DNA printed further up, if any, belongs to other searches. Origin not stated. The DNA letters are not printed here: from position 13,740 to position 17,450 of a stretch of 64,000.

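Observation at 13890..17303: Single 1137-aa GT2-GT4-GT2 glycosyltransferase with helical C-terminal tail, next to the Wzm/Wzt system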

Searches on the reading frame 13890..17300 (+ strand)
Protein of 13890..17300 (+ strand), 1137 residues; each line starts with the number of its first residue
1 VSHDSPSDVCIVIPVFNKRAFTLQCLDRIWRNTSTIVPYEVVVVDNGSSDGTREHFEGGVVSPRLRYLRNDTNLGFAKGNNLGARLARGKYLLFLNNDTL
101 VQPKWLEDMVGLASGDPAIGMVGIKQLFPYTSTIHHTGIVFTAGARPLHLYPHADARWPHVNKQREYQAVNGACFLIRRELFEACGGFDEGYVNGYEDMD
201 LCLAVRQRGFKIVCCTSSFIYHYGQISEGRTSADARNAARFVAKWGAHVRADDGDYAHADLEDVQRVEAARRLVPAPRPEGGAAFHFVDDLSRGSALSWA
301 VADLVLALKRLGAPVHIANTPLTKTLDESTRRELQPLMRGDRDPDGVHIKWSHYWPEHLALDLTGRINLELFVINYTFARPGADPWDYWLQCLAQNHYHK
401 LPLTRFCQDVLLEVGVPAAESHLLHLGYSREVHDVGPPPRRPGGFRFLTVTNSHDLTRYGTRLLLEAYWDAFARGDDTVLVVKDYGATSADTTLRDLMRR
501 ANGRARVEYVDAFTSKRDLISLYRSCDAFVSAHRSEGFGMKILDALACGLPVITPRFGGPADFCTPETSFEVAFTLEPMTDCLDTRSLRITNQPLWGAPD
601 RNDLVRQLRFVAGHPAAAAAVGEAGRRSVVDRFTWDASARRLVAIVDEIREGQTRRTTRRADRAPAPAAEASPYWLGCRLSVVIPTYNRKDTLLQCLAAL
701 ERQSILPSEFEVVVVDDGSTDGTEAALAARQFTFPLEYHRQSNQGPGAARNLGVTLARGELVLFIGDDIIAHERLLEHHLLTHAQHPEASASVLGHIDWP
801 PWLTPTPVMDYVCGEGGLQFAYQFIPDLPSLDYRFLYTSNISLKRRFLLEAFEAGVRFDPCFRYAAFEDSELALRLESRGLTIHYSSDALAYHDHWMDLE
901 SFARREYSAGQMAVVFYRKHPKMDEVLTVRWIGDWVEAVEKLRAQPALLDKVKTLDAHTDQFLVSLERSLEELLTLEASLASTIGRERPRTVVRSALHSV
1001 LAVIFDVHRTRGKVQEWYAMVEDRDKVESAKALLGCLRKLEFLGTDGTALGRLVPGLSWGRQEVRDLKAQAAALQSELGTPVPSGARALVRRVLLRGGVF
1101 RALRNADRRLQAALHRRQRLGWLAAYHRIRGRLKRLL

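Call 4: search_protein_families(library=pfam, proteins=[window:13890-17300:+], max_evalue=0.01)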
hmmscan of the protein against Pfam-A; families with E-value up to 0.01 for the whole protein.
window:13890-17300:+ (1137 aa): 12 families
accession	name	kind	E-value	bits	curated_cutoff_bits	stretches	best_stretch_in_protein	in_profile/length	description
PF00535.33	Glycos_transf_2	-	1e-52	178.9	23.3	2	681-789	1-109/168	Glycosyl transferase family 2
PF13641.12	Glyco_tranf_2_3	-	2.2e-36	126.5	27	2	7-228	2-213/230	Glycosyltransferase like family 2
PF10111.15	Glyco_tranf_2_2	-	1.1e-23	84.5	27.3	2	11-207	2-201/276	Glycosyltransferase like family 2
PF00534.26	Glycos_transf_1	-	7.9e-14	52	26.4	1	459-565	28-132/172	Glycosyl transferases group 1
PF13692.12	Glyco_trans_1_4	-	4.7e-13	50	27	1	457-566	13-117/142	Glycosyl transferases group 1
PF20706.3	GT4-conflict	-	3e-11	43.4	26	1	417-642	170-385/385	Family 4 Glycosyltransferase in conflict systems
PF13524.12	Glyco_trans_1_2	-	5.9e-09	36.5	25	1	512-643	33-143/144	Glycosyl transferase-like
PF13632.12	Glyco_trans_2_3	-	7.6e-07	29.6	27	1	92-222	2-123/198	Glycosyl transferase family group 2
PF13712.12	Glyco_tranf_2_5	-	7.8e-07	29.5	27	1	76-223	41-190/210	Glycosyltransferase like family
PF13506.12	Glyco_transf_21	-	4.5e-06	26.7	21.7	1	85-220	27-152/174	Glycosyl transferase family 21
PF13704.12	Glyco_tranf_2_4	-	0.00011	23.1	27.5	0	689-740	3-50/98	Glycosyl transferase family 2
PF02709.20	Glyco_transf_7C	-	0.00012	22.1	23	1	156-214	5-64/78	N-terminal domain of galactosyltransferase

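Call 10: search_solved_structures(query=window:13890-17300:+, max_evalue=0.01, show_alignments=0)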
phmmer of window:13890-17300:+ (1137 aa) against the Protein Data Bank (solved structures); distinct sequences matched with E-value up to 0.01: 39.
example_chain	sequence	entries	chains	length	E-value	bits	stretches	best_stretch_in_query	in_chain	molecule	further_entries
2z87_A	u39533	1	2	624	2.3e-19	71.8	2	9-142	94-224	Chondroitin synthase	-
2z86_A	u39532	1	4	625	2.3e-19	71.8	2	9-142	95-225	Chondroitin synthase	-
5hea_A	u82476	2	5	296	4.8e-13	50.9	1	679-779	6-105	Putative glycosyltransferase (GalT1)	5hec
5tze_C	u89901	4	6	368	8.9e-12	46.7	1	679-777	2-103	Glycosyl transferase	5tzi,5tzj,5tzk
5tz8_A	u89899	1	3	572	1.9e-11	45.6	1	679-777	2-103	Glycosyl transferase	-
9jma_A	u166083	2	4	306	6.5e-10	40.5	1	680-771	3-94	GalNAc(5)-diNAcBac-PP-undecaprenol beta-1,3-glucosyltransferase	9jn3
8bz8_A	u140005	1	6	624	1.3e-09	39.5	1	679-769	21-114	Glycosyltransferase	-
8bz4_A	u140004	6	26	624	1.3e-09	39.5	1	679-769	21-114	Glycosyltransferase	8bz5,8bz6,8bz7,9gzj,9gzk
6p61_A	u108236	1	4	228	2.4e-09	38.6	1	680-865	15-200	Glycosyltransferase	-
6h1j_A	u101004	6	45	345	3.5e-09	38.1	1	679-778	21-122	Probable ss-1,3-N-acetylglucosaminyltransferase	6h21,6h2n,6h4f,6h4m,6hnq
3bcv_A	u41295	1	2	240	2.3e-06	28.7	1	679-770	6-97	Putative glycosyltransferase protein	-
8uhv_A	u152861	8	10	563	3.5e-05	24.8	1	11-224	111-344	Glycosyl transferase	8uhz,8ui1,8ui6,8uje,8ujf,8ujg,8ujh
6yv7_B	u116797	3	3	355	6.4e-05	24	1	678-769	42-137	Glycosyl transferase, family 2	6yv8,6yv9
6yv7_A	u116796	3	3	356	6.5e-05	24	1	678-769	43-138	Glycosyl transferase, family 2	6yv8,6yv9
9dcm_B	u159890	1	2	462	0.00011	23.2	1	513-568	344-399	Sucrose-phosphate synthase-like protein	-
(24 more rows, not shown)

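Call 11: find_homologous_proteins(query=window:13890-17300:+)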
Query window:13890-17300:+ (1137 aa): 1176 proteins with E <= 0.001 among 8000 candidates; the best 120 are listed.
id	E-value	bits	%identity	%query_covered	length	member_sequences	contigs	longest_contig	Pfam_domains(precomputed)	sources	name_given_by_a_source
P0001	0.0e+0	2510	95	100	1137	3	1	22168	PF13712.13,PF10111.15,PF13641.13,PF00534.27,PF13524.13,PF00535.33,PF20706.4,PF13692.13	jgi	jgi:GT2 family glycosyltransferase/glycosyltransferase involved in cell wall biosynthesis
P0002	0.0e+0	2184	82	100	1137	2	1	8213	PF10111.15,PF13641.13,PF00534.27,PF13524.13,PF00535.33,PF20706.4,PF13692.13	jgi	jgi:GT2 family glycosyltransferase/glycosyltransferase involved in cell wall biosynthesis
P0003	0.0e+0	2170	82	100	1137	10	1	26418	PF13712.13,PF10111.15,PF13641.13,PF00534.27,PF13524.13,PF00535.33,PF20706.4,PF13692.13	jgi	jgi:GT2 family glycosyltransferase/glycosyltransferase involved in cell wall biosynthesis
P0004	0.0e+0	2005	76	100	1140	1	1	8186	PF10111.15,PF13641.13,PF00534.27,PF13524.13,PF00535.33,PF20706.4,PF13692.13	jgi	jgi:GT2 family glycosyltransferase/glycosyltransferase involved in cell wall biosynthesis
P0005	0.0e+0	1765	68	100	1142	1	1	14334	PF13712.13,PF13632.13,PF10111.15,PF13641.13,PF00534.27,PF13524.13,PF00535.33,PF20706.4,PF13692.13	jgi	jgi:GT2 family glycosyltransferase/glycosyltransferase involved in cell wall biosynthesis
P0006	0.0e+0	1699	65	100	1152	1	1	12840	PF13712.13,PF13632.13,PF10111.15,PF13641.13,PF00534.27,PF13524.13,PF00535.33,PF20706.4,PF13692.13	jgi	jgi:GT2 family glycosyltransferase/glycosyltransferase involved in cell wall biosynthesis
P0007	0.0e+0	1631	65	100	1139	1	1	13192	PF13632.13,PF10111.15,PF13641.13,PF00534.27,PF13524.13,PF00535.33,PF20706.4,PF13692.13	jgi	jgi:GT2 family glycosyltransferase/glycosyltransferase involved in cell wall biosynthesis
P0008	0.0e+0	1614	64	98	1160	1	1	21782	PF10111.15,PF13641.13,PF00534.27,PF13524.13,PF00535.33,PF20706.4,PF13692.13,PF02709.21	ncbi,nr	ncbi:MAG TPA: glycosyltransferase [Methylomirabilota bacterium]|nr:glycosyltransferase [Methylomirab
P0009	0.0e+0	1573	62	100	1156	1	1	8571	PF10111.15,PF13641.13,PF00534.27,PF13524.13,PF00535.33,PF20706.4,PF13692.13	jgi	jgi:GT2 family glycosyltransferase/glycosyltransferase involved in cell wall biosynthesis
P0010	0.0e+0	1544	60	99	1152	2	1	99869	PF10111.15,PF13641.13,PF00534.27,PF13524.13,PF00535.33,PF20706.4,PF13692.13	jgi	jgi:GT2 family glycosyltransferase/glycosyltransferase involved in cell wall biosynthesis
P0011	0.0e+0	1510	62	98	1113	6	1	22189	PF13632.13,PF10111.15,PF13641.13,PF00534.27,PF13524.13,PF00535.33,PF20706.4,PF13692.13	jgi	jgi:GT2 family glycosyltransferase/glycosyltransferase involved in cell wall biosynthesis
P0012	0.0e+0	1493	60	99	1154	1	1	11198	PF10111.15,PF13641.13,PF00534.27,PF13524.13,PF00535.33,PF20706.4,PF13692.13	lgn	-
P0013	0.0e+0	1485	59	100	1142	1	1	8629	PF10111.15,PF13641.13,PF00534.27,PF13524.13,PF00535.33,PF20706.4,PF13692.13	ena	-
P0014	0.0e+0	1480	60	99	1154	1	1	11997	PF10111.15,PF13641.13,PF00534.27,PF13524.13,PF00535.33,PF20706.4,PF13692.13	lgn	-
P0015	0.0e+0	1448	57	99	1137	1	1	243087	PF13712.13,PF10111.15,PF13641.13,PF00534.27,PF13524.13,PF00535.33,PF20706.4,PF13692.13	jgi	jgi:GT2 family glycosyltransferase/glycosyltransferase involved in cell wall biosynthesis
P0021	0.0e+0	1397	56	99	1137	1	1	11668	PF13632.13,PF10111.15,PF13641.13,PF00534.27,PF13524.13,PF00535.33,PF20706.4,PF13692.13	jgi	jgi:GT2 family glycosyltransferase/glycosyltransferase involved in cell wall biosynthesis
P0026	0.0e+0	1382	56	99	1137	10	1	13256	PF13632.13,PF10111.15,PF13641.13,PF00534.27,PF13524.13,PF00535.33,PF20706.4,PF13692.13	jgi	jgi:GT2 family glycosyltransferase/glycosyltransferase involved in cell wall biosynthesis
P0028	0.0e+0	1372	55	100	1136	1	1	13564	PF13632.13,PF10111.15,PF13641.13,PF00534.27,PF13524.13,PF00535.33,PF20706.4,PF13692.13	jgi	jgi:GT2 family glycosyltransferase/glycosyltransferase involved in cell wall biosynthesis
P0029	0.0e+0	1371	56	99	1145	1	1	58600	PF13632.13,PF10111.15,PF13641.13,PF00534.27,PF13524.13,PF00535.33,PF20706.4,PF13692.13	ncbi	-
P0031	0.0e+0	1370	55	99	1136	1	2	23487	PF10111.15,PF13641.13,PF00534.27,PF00535.33,PF20706.4,PF13692.13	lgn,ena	-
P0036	0.0e+0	1366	55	100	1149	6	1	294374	PF13632.13,PF10111.15,PF13641.13,PF00534.27,PF13524.13,PF00535.33,PF20706.4,PF13692.13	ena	-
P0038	0.0e+0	1363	57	94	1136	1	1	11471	PF10111.15,PF13641.13,PF00534.27,PF13524.13,PF00535.33,PF20706.4,PF13692.13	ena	-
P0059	0.0e+0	1342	56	100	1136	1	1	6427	PF10111.15,PF13641.13,PF00534.27,PF13524.13,PF00535.33,PF20706.4,PF13692.13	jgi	jgi:GT2 family glycosyltransferase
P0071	0.0e+0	1333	54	98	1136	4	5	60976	PF13632.13,PF10111.15,PF13641.13,PF00534.27,PF13524.13,PF00535.33,PF20706.4,PF13692.13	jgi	-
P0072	0.0e+0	1330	54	98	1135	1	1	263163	PF13632.13,PF10111.15,PF13641.13,PF00534.27,PF13524.13,PF00535.33,PF20706.4,PF13692.13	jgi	jgi:GT2 family glycosyltransferase/glycosyltransferase involved in cell wall biosynthesis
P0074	0.0e+0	1329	54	98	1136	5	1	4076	PF13632.13,PF10111.15,PF13641.13,PF00534.27,PF13524.13,PF00535.33,PF20706.4,PF13692.13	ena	-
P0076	0.0e+0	1325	54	99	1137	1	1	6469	PF10111.15,PF13641.13,PF00534.27,PF13524.13,PF00535.33,PF20706.4,PF13692.13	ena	-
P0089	0.0e+0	1309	54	98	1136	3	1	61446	PF13632.13,PF10111.15,PF13641.13,PF00534.27,PF00535.33,PF20706.4,PF13692.13,PF02709.21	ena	-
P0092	0.0e+0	1302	54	99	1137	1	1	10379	PF13632.13,PF10111.15,PF13641.13,PF00534.27,PF13524.13,PF00535.33,PF20706.4,PF13692.13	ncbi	-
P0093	0.0e+0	1301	53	98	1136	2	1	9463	PF10111.15,PF13641.13,PF00534.27,PF00535.33,PF20706.4,PF13692.13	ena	-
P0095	0.0e+0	1298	53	99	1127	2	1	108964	PF13632.13,PF10111.15,PF13641.13,PF00534.27,PF00535.33,PF20706.4,PF13692.13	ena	-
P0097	0.0e+0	1289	55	98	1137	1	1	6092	PF13712.13,PF13632.13,PF10111.15,PF13641.13,PF00534.27,PF13524.13,PF00535.33,PF13692.13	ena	-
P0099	0.0e+0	1287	54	99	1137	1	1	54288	PF13632.13,PF10111.15,PF13641.13,PF00534.27,PF13524.13,PF00535.33,PF20706.4,PF13692.13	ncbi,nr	ncbi:MAG TPA: glycosyltransferase [Vicinamibacterales bacterium]|nr:glycosyltransferase [Vicinamibac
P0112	0.0e+0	1255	53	99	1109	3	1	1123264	PF13632.13,PF10111.15,PF13641.13,PF00534.27,PF00535.33,PF20706.4,PF13692.13,PF02709.21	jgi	jgi:GT2 family glycosyltransferase/glycosyltransferase involved in cell wall biosynthesis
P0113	0.0e+0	1254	53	99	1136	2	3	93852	PF13712.13,PF10111.15,PF13641.13,PF00534.27,PF00535.33,PF20706.4,PF13692.13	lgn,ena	-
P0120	0.0e+0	1234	54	93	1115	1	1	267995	PF13632.13,PF10111.15,PF13641.13,PF00534.27,PF13524.13,PF00535.33,PF20706.4,PF13692.13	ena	-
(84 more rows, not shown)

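Call 15: find_encoding_contigs(protein=P0112, flank=10000, max_places=2)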
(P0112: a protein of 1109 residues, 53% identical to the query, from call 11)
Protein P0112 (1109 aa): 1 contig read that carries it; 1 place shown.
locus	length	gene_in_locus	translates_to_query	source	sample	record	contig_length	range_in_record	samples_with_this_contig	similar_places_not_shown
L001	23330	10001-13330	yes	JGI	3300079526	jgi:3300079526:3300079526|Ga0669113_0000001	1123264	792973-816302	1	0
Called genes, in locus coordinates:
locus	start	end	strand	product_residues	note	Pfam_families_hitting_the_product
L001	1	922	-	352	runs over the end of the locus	PF13489:Methyltransf_23, PF08241:Methyltransf_11, PF08242:Methyltransf_12 (weak)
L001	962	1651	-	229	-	PF13489:Methyltransf_23, PF08241:Methyltransf_11 (weak), PF08242:Methyltransf_12 (weak)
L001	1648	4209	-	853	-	-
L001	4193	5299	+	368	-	PF01073:3Beta_HSD (weak), PF01370:Epimerase, PF02719:Polysacc_synt_2 (faint), PF16363:GDP_Man_Dehyd, PF07993:NAD_binding_4, PF16363:GDP_Man_Dehyd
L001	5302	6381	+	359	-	PF01370:Epimerase, PF02719:Polysacc_synt_2 (weak), PF04321:RmlD_sub_bind, PF16363:GDP_Man_Dehyd, PF07993:NAD_binding_4 (weak)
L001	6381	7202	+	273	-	PF13641:Glyco_tranf_2_3 (weak), PF00535:Glycos_transf_2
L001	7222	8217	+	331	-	PF05050:Methyltransf_21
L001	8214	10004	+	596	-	PF00535:Glycos_transf_2, PF10111:Glyco_tranf_2_2 (weak), PF13641:Glyco_tranf_2_3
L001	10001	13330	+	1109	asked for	PF00535:Glycos_transf_2, PF10111:Glyco_tranf_2_2, PF13641:Glyco_tranf_2_3, PF20706:GT4-conflict, PF00534:Glycos_transf_1, PF13692:Glyco_trans_1_4, PF00535:Glycos_transf_2, PF10111:Glyco_tranf_2_2, +3 more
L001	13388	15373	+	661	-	PF00535:Glycos_transf_2, PF13641:Glyco_tranf_2_3, PF13692:Glyco_trans_1_4, PF00534:Glycos_transf_1 (weak)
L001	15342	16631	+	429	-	PF07021:MetW, PF13489:Methyltransf_23, PF13847:Methyltransf_31 (weak), PF08241:Methyltransf_11, PF08242:Methyltransf_12, PF13649:Methyltransf_25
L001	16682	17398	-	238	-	PF13489:Methyltransf_23, PF08241:Methyltransf_11, PF08242:Methyltransf_12, PF13649:Methyltransf_25, PF13847:Methyltransf_31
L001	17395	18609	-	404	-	PF00535:Glycos_transf_2, PF26629:GT2_TM_C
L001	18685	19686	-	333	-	PF13489:Methyltransf_23, PF08003:Methyltransf_9, PF13847:Methyltransf_31, PF08241:Methyltransf_11, PF08242:Methyltransf_12, PF13649:Methyltransf_25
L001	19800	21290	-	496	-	PF13231:PMT_2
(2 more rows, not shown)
